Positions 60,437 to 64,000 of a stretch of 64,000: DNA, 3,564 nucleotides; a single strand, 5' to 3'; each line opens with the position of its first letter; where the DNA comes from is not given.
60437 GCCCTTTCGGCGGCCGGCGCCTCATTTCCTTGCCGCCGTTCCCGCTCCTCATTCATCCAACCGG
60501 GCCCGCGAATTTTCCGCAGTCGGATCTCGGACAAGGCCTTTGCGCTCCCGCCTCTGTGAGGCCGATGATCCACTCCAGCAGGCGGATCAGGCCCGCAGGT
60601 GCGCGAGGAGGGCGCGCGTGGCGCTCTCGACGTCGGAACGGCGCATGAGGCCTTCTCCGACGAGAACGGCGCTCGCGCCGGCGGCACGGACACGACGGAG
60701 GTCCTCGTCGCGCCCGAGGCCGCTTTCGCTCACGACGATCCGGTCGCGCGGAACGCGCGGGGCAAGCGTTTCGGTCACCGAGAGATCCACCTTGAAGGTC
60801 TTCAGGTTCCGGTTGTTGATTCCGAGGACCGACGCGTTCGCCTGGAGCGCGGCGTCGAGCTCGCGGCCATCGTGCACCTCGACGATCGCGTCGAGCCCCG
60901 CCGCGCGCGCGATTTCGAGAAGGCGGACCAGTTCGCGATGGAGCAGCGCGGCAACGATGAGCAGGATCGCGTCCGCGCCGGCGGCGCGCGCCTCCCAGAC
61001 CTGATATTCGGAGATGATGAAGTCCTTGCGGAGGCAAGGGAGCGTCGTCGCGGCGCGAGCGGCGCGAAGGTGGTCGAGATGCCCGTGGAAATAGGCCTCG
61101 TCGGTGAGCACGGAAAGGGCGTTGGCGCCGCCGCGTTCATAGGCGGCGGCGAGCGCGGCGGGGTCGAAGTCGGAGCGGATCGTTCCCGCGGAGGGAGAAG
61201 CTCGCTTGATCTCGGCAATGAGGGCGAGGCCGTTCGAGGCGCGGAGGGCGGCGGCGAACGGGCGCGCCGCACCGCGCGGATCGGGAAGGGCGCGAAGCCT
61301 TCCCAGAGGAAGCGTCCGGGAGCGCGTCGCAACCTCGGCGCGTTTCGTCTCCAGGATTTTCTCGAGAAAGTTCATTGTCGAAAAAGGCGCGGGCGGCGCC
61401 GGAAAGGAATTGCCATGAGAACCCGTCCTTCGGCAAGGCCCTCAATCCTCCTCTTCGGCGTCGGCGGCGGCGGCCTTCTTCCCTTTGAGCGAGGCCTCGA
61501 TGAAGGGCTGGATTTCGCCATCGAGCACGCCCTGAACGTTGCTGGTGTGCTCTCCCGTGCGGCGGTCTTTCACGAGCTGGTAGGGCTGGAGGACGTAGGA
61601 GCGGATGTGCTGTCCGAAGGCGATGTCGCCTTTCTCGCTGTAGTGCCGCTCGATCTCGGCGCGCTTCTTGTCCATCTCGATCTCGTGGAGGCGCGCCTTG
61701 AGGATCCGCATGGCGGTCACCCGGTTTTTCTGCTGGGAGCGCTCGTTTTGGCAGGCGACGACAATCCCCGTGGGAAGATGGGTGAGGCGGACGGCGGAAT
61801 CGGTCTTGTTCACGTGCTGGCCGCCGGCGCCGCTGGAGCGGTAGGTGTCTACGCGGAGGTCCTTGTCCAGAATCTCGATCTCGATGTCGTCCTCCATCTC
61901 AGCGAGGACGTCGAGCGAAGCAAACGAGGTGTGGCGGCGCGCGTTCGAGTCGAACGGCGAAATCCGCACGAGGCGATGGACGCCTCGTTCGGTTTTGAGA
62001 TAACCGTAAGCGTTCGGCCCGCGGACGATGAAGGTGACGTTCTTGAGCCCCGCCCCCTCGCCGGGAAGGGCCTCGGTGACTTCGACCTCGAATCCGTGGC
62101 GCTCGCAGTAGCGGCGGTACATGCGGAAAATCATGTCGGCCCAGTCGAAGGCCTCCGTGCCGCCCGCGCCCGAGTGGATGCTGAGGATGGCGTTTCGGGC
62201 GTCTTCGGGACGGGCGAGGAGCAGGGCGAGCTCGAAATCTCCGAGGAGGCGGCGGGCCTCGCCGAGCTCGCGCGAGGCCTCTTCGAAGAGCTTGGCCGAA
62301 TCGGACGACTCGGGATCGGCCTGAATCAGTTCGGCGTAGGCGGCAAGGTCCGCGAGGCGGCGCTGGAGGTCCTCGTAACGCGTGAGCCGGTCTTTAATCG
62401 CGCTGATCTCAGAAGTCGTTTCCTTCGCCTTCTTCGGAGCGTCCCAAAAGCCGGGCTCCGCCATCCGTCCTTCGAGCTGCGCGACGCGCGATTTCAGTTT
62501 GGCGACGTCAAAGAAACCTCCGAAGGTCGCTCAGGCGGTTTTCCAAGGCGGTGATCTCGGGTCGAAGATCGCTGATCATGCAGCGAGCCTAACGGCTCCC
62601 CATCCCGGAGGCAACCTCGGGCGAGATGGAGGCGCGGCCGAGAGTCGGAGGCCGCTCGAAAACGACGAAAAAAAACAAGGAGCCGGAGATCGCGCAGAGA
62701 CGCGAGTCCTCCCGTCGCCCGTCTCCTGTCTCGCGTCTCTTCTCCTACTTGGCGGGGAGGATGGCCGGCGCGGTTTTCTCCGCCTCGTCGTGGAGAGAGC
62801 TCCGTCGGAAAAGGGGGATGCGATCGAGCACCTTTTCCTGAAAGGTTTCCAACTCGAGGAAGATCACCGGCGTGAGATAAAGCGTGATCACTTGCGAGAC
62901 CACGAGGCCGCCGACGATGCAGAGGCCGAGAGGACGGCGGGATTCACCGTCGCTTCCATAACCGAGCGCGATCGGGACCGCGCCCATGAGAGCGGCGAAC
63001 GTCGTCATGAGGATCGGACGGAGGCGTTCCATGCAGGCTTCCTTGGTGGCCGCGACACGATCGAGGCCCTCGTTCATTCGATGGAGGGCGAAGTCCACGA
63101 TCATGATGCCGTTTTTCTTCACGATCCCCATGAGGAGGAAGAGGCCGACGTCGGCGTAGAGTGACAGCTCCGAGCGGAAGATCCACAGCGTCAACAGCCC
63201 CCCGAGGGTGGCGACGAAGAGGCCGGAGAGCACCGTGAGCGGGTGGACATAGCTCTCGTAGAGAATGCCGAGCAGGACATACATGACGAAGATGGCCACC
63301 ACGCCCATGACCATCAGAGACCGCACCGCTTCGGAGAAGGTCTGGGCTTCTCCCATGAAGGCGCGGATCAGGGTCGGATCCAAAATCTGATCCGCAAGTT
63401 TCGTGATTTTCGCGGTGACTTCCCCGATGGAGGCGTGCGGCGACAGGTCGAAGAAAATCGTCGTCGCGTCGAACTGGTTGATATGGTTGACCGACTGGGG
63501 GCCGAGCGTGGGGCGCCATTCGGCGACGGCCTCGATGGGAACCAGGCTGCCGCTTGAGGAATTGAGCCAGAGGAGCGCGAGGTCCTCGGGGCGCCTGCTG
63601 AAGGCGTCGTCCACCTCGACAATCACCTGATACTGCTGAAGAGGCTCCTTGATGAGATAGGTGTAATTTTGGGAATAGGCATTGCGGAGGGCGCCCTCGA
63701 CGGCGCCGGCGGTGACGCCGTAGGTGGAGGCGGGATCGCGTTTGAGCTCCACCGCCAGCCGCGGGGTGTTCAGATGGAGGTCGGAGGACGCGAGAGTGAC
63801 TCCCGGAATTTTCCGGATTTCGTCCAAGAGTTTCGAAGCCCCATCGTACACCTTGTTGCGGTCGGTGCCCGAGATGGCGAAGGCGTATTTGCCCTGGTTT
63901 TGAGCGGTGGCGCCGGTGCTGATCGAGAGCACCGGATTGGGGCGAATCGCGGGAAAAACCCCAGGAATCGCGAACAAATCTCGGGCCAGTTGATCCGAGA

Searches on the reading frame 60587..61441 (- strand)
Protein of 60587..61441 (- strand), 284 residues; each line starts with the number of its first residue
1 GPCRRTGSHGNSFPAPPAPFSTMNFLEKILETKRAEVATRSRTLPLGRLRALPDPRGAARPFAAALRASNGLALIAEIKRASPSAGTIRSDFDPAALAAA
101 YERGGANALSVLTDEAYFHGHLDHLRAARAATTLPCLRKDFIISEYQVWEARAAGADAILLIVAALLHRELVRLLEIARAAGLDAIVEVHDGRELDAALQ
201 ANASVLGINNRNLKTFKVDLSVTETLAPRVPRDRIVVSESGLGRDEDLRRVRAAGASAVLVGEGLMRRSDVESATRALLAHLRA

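Call 76: search_protein_families(library=pfam, proteins=[window:60587-61441:-], max_evalue=0.00001)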
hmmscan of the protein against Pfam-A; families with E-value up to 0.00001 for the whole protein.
window:60587-61441:- (284 aa): 1 family
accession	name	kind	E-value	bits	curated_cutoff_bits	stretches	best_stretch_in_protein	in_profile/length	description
PF00218.27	IGPS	-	1.9e-86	289.8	27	1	26-278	1-254/254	Indole-3-glycerol phosphate synthase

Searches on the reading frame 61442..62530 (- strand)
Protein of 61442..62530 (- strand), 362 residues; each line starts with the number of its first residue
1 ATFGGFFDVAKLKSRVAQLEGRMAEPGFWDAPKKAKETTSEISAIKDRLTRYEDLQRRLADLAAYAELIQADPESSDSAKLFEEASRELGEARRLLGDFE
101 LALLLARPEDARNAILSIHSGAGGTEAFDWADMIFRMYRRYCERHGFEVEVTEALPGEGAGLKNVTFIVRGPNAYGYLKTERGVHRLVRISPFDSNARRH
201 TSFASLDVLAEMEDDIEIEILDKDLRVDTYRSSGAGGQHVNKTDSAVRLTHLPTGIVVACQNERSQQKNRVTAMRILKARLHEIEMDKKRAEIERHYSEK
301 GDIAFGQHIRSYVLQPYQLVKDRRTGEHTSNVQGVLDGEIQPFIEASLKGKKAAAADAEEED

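Call 76: search_protein_families(library=pfam, proteins=[window:61442-62530:-], max_evalue=0.00001)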
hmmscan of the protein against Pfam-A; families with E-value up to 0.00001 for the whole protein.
window:61442-62530:- (362 aa): 2 families
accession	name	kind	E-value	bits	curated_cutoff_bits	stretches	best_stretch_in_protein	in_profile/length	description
PF03462.23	PCRF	-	4.4e-57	193.5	24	1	12-205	1-193/194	PCRF domain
PF00472.26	RF-1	-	6.5e-42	142.6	35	1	214-324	1-116/116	RF-1 domain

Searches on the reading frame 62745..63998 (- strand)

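Call 76: search_protein_families(library=pfam, proteins=[window:62745-63998:-], max_evalue=0.00001)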
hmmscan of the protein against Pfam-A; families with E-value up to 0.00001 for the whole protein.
window:62745-63998:- (417 aa): 1 family
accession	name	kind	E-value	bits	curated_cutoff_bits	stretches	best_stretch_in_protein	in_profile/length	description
PF00873.25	ACR_tran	-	1.1e-92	311.8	28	1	4-381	640-1018/1021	AcrB/AcrD/AcrF family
